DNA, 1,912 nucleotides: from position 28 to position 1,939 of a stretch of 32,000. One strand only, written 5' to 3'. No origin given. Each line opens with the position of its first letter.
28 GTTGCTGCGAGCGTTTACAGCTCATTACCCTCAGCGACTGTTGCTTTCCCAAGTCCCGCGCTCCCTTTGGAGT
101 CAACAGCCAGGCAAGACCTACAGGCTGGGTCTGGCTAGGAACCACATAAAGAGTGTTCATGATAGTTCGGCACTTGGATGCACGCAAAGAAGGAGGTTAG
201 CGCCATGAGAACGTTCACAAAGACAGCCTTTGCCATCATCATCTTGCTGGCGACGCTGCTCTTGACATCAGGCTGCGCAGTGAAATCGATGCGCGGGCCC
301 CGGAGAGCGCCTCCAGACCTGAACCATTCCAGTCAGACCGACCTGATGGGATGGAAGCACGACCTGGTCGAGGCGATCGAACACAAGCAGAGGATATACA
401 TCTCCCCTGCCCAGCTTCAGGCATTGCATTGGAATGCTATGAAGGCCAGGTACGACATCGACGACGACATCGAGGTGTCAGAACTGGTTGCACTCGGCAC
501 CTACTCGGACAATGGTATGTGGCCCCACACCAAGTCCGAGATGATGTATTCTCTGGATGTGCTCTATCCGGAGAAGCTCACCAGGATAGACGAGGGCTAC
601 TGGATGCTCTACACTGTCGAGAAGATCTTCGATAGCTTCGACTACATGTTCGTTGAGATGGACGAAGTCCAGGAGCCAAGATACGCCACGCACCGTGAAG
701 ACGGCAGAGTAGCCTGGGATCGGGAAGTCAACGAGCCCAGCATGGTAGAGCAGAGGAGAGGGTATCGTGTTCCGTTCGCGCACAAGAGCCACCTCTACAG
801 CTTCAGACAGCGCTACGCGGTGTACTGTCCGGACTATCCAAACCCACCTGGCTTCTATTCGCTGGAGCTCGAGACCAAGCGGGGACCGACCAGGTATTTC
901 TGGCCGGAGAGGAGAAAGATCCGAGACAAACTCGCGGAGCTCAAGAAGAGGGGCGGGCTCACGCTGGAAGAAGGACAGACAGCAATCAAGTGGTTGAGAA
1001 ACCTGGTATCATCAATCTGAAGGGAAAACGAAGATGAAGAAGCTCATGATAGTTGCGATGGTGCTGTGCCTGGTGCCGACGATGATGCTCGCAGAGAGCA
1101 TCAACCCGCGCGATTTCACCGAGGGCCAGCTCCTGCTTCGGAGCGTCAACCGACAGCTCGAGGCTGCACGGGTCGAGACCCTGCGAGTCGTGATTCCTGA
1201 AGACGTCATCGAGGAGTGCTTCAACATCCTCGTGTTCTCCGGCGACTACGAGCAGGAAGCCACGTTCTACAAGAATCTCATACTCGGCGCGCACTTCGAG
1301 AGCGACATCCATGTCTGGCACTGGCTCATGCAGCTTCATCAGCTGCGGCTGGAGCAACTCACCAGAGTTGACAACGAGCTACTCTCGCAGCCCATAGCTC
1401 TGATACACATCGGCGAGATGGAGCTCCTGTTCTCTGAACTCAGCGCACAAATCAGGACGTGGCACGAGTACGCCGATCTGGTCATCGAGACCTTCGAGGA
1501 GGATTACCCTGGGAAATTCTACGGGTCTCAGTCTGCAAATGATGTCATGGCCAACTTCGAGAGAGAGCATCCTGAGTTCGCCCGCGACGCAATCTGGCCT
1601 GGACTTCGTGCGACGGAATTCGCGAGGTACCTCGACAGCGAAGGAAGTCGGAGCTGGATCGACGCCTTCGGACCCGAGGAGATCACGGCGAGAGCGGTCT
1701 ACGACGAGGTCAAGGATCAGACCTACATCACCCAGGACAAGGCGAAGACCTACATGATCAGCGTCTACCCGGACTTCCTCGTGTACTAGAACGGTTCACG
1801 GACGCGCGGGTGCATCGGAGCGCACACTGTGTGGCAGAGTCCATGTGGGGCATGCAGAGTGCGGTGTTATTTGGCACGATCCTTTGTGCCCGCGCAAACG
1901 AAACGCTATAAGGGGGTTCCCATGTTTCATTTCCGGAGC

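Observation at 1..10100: Abrupt switch from diderm-bacterial, GC-rich DNA to archaeal, AT-rich DNA next to an IS200 element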

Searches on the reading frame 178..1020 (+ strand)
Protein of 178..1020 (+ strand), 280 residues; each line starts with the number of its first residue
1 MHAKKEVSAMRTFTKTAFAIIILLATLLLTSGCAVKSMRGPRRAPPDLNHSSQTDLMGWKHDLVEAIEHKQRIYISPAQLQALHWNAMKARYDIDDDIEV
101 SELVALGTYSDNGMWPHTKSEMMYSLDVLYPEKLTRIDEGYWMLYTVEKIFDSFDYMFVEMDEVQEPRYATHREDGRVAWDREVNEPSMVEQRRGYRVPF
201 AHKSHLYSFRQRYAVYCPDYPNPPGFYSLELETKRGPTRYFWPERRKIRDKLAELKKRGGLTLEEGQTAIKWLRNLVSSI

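Call 5: search_protein_families(library=pfam, proteins=[window:178-1020:+], max_evalue=0.01)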
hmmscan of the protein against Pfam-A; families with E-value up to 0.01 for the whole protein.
window:178-1020:+ (280 aa): 0 families

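Call 6: search_protein_families(library=ncbifam, proteins=[window:178-1020:+], max_evalue=0.01)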
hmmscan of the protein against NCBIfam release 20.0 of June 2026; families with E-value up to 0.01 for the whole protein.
window:178-1020:+ (280 aa): 0 families

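Call 19: search_protein_families(library=phrogs, proteins=[window:178-1020:+], max_evalue=0.01)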
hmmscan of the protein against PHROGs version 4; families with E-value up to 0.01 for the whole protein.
window:178-1020:+ (280 aa): 0 families

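Call 23: find_related_loci(query=window:178-1020:+, collection=metagenome_contigs, flank=10000)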
Query window:178-1020:+ (280 aa) in metagenome_contigs; peptide patterns used: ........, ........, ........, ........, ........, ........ (x = any residue, [..] = any of these).
23 stretches matched a pattern, but none encodes a relative of the query by tblastn (E <= 1e-3).

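Call 96: search_protein_families(library=padloc, proteins=[window:178-1020:+], max_evalue=0.001)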
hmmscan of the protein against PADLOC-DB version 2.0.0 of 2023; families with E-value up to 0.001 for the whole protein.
window:178-1020:+ (280 aa): 0 families

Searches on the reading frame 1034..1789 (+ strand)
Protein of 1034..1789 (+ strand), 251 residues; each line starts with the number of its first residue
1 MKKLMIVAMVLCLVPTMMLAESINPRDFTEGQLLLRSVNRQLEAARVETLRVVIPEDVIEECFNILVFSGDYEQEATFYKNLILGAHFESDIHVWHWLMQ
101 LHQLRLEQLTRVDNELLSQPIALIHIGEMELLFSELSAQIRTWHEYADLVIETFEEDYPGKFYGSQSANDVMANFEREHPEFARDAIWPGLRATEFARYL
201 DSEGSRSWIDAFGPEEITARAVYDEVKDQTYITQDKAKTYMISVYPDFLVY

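Call 5: search_protein_families(library=pfam, proteins=[window:1034-1789:+], max_evalue=0.01)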
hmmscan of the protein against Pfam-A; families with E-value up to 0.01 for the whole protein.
window:1034-1789:+ (251 aa): 0 families

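Call 6: search_protein_families(library=ncbifam, proteins=[window:1034-1789:+], max_evalue=0.01)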
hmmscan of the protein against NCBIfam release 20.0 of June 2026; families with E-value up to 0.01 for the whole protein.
window:1034-1789:+ (251 aa): 0 families

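Call 19: search_protein_families(library=phrogs, proteins=[window:1034-1789:+], max_evalue=0.01)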
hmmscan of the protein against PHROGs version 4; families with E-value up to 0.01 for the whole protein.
window:1034-1789:+ (251 aa): 0 families

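Call 96: search_protein_families(library=padloc, proteins=[window:1034-1789:+], max_evalue=0.001)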
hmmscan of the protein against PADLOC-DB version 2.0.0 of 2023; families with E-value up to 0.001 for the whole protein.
window:1034-1789:+ (251 aa): 0 families
